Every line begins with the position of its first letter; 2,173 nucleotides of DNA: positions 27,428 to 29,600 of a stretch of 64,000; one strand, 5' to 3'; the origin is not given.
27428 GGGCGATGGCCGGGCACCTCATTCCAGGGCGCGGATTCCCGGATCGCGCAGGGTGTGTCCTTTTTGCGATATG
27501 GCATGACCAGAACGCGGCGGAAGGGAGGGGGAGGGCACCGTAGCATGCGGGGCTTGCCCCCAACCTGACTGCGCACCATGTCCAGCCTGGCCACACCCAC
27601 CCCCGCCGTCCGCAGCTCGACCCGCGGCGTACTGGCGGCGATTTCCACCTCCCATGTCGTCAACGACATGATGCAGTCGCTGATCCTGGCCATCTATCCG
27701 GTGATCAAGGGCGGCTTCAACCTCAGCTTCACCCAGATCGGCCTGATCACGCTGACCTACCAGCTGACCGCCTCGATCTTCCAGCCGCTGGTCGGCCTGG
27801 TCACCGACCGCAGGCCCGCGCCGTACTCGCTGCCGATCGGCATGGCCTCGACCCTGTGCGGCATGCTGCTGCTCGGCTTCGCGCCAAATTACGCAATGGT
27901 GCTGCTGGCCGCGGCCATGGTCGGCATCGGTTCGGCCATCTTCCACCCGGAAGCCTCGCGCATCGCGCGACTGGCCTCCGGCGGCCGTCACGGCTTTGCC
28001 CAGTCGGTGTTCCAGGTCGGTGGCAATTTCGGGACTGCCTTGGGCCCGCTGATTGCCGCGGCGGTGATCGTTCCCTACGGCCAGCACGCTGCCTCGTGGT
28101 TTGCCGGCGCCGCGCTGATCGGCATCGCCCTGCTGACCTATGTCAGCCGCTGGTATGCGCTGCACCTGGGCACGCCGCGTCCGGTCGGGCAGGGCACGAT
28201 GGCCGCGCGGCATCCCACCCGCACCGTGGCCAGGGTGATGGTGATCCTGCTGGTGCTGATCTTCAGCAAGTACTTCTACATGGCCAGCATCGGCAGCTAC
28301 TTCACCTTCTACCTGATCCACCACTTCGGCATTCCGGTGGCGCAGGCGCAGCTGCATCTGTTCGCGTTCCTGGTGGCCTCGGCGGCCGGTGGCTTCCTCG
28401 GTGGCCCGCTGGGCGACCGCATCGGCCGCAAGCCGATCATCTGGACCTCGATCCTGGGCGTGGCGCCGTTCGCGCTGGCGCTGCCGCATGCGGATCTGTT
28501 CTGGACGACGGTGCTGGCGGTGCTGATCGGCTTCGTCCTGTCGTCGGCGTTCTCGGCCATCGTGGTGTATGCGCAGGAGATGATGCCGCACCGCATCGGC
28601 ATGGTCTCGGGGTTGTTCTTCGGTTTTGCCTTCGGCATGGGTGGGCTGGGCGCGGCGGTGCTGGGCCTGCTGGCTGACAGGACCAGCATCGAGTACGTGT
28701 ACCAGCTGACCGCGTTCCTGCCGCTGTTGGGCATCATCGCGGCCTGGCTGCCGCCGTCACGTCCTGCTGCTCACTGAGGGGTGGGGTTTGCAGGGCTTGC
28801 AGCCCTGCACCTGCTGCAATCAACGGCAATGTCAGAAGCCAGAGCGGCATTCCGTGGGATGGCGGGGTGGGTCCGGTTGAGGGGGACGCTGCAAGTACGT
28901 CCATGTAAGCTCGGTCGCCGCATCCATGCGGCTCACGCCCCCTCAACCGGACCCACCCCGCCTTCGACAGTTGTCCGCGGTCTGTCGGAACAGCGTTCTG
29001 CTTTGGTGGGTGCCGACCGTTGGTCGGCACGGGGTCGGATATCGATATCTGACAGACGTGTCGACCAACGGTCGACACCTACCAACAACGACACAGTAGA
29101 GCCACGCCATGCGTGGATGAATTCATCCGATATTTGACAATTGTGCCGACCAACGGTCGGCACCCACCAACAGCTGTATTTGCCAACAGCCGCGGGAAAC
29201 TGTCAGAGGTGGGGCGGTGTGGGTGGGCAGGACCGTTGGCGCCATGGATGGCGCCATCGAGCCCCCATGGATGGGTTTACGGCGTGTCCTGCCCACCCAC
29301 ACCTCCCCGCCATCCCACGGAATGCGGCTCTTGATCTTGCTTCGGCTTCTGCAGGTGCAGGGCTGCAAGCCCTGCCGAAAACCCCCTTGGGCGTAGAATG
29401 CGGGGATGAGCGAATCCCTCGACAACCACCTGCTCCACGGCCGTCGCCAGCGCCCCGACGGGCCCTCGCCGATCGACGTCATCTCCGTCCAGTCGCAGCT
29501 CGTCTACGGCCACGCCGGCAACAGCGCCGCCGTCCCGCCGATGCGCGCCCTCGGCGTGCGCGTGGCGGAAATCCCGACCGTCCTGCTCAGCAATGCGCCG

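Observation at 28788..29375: A ~180-bp structured element in six copies, with three unrelated but self-complementary stem versions, bounding three intergenic superstructures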

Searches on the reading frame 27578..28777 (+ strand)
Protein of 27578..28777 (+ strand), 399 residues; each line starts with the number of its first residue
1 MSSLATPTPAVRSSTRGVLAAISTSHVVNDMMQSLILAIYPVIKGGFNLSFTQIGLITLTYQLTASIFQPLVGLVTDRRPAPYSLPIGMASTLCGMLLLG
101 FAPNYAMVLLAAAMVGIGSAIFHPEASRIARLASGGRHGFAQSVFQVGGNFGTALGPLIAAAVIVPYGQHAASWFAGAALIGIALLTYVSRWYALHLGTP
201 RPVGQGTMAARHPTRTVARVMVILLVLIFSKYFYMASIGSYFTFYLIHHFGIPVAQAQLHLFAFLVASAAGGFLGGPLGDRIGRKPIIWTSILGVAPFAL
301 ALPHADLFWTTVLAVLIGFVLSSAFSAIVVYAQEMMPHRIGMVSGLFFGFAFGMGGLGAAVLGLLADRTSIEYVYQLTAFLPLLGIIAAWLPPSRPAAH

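Call 75: find_homologous_proteins(query=window:27578-28777:+, max_evalue=1e-60)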
Query window:27578-28777:+ (399 aa): 7999 proteins with E <= 1e-60 among 8000 candidates; the best 120 are listed.
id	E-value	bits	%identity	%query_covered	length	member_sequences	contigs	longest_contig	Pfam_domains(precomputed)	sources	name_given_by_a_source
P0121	2.2e-242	822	96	100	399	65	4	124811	PF00083.31,PF07690.22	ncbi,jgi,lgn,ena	-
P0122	3.6e-232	789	93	100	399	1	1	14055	PF00083.31,PF07690.22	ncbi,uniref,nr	ncbi:MFS transporter [Stenotrophomonas maltophilia]|uniref:MFS transporter n=1 Tax=Stenotrophomonas 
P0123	3.9e-232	789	92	100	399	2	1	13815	PF00083.31,PF07690.22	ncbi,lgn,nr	ncbi:TPA: MFS transporter [Stenotrophomonas maltophilia]|nr:MFS transporter [Stenotrophomonas maltop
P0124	1.8e-231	786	92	100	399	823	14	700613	PF00083.31,PF07690.22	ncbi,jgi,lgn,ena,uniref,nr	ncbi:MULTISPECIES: MFS transporter [unclassified Stenotrophomonas]|uniref:MFS transporter n=1 Tax=un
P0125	4.7e-228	775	92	100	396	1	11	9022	PF00083.31,PF07690.22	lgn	-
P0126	8.5e-228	774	91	100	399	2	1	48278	PF00083.31,PF07690.22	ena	-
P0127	1.2e-226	770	90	100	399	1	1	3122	PF00083.31,PF07690.22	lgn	-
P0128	1.8e-226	770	94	96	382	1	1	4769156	PF07690.22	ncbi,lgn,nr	ncbi:Fosmidomycin resistance protein [Stenotrophomonas maltophilia D457]|nr:Fosmidomycin resistance 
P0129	2.0e-226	770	90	100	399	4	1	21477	PF00083.31,PF07690.22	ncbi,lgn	ncbi:MAG: MFS transporter [Stenotrophomonas sp.]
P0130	6.2e-226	768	90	100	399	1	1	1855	PF00083.31,PF07690.22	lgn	-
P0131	5.8e-225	765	91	100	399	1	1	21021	PF00083.31,PF07690.22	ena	-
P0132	1.3e-224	764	91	100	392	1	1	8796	PF00083.31,PF07690.22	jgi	jgi:MFS transporter, FSR family, fosmidomycin resistance protein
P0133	1.8e-220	750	89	100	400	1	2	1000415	PF00083.31,PF07690.22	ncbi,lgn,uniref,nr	ncbi:MAG: Fosmidomycin resistance protein [Stenotrophomonas maltophilia]|uniref:Fosmidomycin resista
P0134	1.9e-220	750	93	93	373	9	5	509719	PF00083.31,PF07690.22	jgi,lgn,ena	-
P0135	2.9e-220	749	94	93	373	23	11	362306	PF00083.31,PF07690.22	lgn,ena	-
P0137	7.4e-214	728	85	100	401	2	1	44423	PF07690.22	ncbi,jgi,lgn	-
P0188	5.9e-172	590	70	99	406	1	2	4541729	PF07690.22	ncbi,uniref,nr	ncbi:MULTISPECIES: MFS transporter [Stenotrophomonas]|uniref:MFS transporter n=1 Tax=Stenotrophomona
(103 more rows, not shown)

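Call 77: find_encoding_contigs(protein=P0137, flank=2000, max_places=1)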
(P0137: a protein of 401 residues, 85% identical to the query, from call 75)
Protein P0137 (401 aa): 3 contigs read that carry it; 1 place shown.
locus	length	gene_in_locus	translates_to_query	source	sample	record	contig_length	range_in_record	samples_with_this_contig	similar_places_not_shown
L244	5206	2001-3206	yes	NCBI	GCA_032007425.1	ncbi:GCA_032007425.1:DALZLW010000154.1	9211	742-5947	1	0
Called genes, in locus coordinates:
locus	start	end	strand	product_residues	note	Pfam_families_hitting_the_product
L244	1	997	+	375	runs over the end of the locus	PF00226:DnaJ, PF01556:DnaJ_C, PF00684:DnaJ_CXXCXGXG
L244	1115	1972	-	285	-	PF02311:AraC_binding, PF12833:HTH_18, PF00165:HTH_AraC (weak)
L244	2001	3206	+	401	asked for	PF07690:MFS_1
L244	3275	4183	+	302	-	PF08543:Phos_pyr_kin, PF00294:PfkB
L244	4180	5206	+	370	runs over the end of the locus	PF02153:PDH_N (weak), PF20463:PDH_C, PF01842:ACT (weak)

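Call 78: find_encoding_contigs(protein=P0133, flank=2000, max_places=1)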
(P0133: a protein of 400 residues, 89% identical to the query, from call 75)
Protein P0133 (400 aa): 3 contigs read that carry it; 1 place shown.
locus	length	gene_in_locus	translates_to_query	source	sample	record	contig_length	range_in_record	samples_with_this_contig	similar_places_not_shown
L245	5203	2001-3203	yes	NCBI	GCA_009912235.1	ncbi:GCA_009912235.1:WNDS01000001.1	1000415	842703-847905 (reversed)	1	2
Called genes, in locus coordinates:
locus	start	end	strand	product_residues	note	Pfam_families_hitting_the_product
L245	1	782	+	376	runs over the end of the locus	PF00226:DnaJ, PF01556:DnaJ_C, PF00684:DnaJ_CXXCXGXG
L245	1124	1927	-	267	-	PF02311:AraC_binding, PF00165:HTH_AraC (faint), PF12833:HTH_18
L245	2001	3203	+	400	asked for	PF07690:MFS_1, PF00083:Sugar_tr (weak), PF07690:MFS_1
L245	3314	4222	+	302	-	PF08543:Phos_pyr_kin, PF00294:PfkB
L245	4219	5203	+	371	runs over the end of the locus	PF02153:PDH_N (weak), PF20463:PDH_C, PF01842:ACT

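Call 79: find_encoding_contigs(protein=P0188, flank=2000, max_places=1)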
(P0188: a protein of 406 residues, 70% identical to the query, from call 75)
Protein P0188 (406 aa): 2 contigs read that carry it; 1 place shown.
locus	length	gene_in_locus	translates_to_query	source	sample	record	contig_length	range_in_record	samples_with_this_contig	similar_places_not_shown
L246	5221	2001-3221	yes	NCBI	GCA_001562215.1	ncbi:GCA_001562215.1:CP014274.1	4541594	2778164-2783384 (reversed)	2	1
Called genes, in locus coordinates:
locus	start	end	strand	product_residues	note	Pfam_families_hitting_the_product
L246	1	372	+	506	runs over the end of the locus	PF00144:Beta-lactamase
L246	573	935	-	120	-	-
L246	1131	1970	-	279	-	PF02311:AraC_binding, PF12833:HTH_18, PF00165:HTH_AraC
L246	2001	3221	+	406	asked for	PF07690:MFS_1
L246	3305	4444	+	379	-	PF07690:MFS_1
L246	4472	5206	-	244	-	PF00106:adh_short, PF08659:KR, PF01370:Epimerase (weak), PF13561:adh_short_C2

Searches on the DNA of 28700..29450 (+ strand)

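Call 39: search_rna_families(source=window, start=28700, end=29450, threshold=evalue, max_evalue=10)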
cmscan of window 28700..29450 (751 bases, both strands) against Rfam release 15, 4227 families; matches with E-value up to 10: 35.
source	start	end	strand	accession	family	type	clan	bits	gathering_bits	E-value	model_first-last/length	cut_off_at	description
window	29230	29342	-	RF02770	Ysr224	Gene; sRNA;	-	34.6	70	4.6e-06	1-107/107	no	Yersinia sRNA 224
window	28834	28984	+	RF04119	MIR1858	Gene; miRNA;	-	31.9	137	0.0021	1-197/197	no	MIR1858 microRNA precursor family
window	28846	28975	+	RF03461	MIR842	Gene; miRNA;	-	31.4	85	0.00041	1-127/127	no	MIR842 microRNA precursor family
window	28844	28989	-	RF04119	MIR1858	Gene; miRNA;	-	29.7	137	0.0064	1-197/197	no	MIR1858 microRNA precursor family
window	28997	29091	-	RF03771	mir-341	Gene; miRNA;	-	27.4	90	0.0014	1-96/96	no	mir-341 microRNA precursor family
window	28860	28963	+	RF03832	mir-H4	Gene; miRNA;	-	27.2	90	0.048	1-76/76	no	mir-H4 microRNA precursor family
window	29210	29309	-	RF03964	mir-H1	Gene; miRNA;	-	26.3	97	0.059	1-85/85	no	mir-H1 microRNA precursor family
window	29210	29309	+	RF03964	mir-H1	Gene; miRNA;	-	26.3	97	0.06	1-85/85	no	mir-H1 microRNA precursor family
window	29207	29312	-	RF03349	mir-3151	Gene; miRNA;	-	25.4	83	0.068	1-85/85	no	mir-3151 microRNA precursor family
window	29182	29334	+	RF04119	MIR1858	Gene; miRNA;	-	25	137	0.076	1-197/197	no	MIR1858 microRNA precursor family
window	28852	28941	+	RF02770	Ysr224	Gene; sRNA;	-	23.4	70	0.0077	1-107/107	no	Yersinia sRNA 224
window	29207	29313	+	RF00802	mir-207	Gene; miRNA;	-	22.7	88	0.12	1-78/78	no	mir-207 microRNA precursor family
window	28843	28979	+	RF03458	mir-766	Gene; miRNA;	-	22.4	110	0.02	1-108/108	no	mir-766 microRNA precursor family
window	29212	29307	+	RF04141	MIR8622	Gene; miRNA;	-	22.2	197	0.097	1-212/212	no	MIR8622 microRNA precursor family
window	29210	29311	+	RF00772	mir-328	Gene; miRNA;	-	22.2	70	0.34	1-75/75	no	mir-328 microRNA precursor family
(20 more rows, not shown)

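Call 41: search_rna_families(source=window, start=29190, end=29390, threshold=evalue, max_evalue=0.001, show_alignments=1)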
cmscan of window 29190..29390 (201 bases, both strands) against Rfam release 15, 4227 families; matches with E-value up to 0.001: 2.
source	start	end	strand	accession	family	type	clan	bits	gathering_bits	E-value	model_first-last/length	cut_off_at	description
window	29230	29342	-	RF02770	Ysr224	Gene; sRNA;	-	34.6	70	1.2e-06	1-107/107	no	Yersinia sRNA 224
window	29208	29311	+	RF04159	MIR1437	Gene; miRNA;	-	31.3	168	0.00069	1-192/192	no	MIR1437 microRNA precursor family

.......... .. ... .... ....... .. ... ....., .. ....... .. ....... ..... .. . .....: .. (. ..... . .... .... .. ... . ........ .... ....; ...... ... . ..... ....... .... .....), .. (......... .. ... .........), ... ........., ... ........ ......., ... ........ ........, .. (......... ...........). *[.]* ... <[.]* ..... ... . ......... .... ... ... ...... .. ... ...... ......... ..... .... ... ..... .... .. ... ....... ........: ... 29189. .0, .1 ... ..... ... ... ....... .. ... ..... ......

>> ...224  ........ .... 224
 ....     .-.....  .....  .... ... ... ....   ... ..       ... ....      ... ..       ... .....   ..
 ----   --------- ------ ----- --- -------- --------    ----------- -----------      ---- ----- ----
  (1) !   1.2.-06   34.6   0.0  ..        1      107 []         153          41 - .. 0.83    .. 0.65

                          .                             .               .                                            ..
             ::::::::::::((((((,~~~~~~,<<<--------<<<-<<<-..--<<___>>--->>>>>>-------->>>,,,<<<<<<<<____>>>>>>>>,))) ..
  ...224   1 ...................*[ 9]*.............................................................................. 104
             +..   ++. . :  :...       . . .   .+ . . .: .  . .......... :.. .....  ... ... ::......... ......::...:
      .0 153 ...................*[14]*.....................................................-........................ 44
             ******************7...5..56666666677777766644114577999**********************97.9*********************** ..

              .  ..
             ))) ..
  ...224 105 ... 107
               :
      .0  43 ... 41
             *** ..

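Call 44: search_dna_similar(query=window:28780-28975:+, collection=plasmids, mode=distant, max_rows=30, max_evalue=0.001)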
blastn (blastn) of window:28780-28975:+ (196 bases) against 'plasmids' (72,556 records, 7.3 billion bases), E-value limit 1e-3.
No match.

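Call 92: build_rna_model(alignment_id=A2, structure=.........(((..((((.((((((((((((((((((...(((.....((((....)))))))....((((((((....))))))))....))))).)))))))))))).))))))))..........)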
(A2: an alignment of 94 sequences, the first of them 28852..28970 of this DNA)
Model R1 built from alignment A2 (94 sequences, 128 columns); structure: as given.
model positions 119; base pairs 40; branch points 1; effective number of sequences 1.12; information 0.59 bits per position. Calibrated on 0.2 Mb of random sequence (short: E-values are rough).
structure used (alignment columns):
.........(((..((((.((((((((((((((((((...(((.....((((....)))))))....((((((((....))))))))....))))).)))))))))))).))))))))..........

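Call 93: search_with_rna_model(model_id=R1, sources=[window, L231, L237, L238, L239, L240, L241, L242, L243, L232, L233, L235, L244, L245, L246, L001, L002, L003, L004, L005, L006, L007, L008, L009, L010, L011, L012, L013, L014, L015, L016, L017, L018, L019, L020], max_evalue=1, show_alignments=0)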
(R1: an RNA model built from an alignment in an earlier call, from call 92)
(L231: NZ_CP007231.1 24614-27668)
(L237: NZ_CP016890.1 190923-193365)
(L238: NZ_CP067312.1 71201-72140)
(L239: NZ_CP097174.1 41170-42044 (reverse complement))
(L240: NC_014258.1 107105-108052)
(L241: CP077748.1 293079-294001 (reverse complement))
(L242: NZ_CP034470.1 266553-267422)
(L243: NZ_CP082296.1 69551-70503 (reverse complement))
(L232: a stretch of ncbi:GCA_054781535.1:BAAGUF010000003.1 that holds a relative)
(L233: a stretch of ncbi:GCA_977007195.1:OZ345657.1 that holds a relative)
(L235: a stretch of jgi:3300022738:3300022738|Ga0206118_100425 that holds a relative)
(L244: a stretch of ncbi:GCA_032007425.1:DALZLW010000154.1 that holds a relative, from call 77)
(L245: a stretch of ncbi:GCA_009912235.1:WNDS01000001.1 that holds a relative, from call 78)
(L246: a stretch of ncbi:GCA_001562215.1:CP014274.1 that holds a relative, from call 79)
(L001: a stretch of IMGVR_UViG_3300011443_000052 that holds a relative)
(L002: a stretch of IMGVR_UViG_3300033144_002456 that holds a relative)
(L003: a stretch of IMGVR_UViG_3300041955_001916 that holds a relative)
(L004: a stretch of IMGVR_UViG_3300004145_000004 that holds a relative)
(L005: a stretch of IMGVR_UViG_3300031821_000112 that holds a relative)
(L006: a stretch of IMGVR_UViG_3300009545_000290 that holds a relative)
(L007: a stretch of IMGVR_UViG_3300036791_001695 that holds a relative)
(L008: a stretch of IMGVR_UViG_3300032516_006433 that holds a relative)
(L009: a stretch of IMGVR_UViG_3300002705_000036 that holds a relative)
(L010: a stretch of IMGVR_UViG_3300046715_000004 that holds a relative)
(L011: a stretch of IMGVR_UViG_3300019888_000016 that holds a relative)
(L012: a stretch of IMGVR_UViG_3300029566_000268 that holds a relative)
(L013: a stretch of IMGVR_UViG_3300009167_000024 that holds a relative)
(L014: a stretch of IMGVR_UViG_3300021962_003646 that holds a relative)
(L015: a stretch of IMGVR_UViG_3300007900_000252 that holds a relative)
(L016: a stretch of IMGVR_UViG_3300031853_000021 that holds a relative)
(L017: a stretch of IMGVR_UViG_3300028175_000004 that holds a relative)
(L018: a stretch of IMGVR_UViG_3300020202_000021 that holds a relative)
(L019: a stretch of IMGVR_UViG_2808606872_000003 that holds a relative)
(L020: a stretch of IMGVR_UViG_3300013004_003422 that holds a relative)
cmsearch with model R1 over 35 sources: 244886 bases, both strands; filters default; matches with E-value up to 1: 28.
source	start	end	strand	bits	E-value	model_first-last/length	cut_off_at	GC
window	57835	57953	+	138.1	1.3e-29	1-119/119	no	0.71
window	28852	28970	+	135.6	5.1e-29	1-119/119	no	0.69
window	29200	29320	-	127.5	4e-27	1-119/119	no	0.69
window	58286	58404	-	127.2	4.7e-27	1-119/119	no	0.71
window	47368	47486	+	124.5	1.9e-26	1-119/119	no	0.66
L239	374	494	+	85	3.3e-17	1-119/119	no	0.64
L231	1471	1588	+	58.4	5.2e-11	1-119/119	no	0.57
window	57836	57954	-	52.2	1.4e-09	1-119/119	no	0.7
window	28853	28970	-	51.4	2.2e-09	1-119/119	no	0.69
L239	595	718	-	48.6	1e-08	1-119/119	no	0.72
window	29200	29319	+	42.5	2.6e-07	1-119/119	no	0.69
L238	419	537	+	40.6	7.1e-07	1-119/119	no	0.55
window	47369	47486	-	40.3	8.6e-07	1-119/119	no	0.66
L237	1154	1276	+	35.7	1e-05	1-119/119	no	0.6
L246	389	496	+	29.5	0.00029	1-119/119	no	0.62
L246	387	497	-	27.8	0.00072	1-119/119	no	0.61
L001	10177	10285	-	22.8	0.01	1-119/119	no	0.71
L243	428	515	+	20.2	0.042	19-102/119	no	0.68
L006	3416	3459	+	18.2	0.12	1-119/119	no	0.7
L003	2967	3044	+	17.4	0.18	1-119/119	no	0.58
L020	3457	3504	+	16.1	0.38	1-119/119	no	0.62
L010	64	97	-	15.1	0.64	1-119/119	no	0.68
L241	396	537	+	15.1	0.65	1-119/119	no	0.6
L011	190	318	-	14.6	0.83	1-119/119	no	0.71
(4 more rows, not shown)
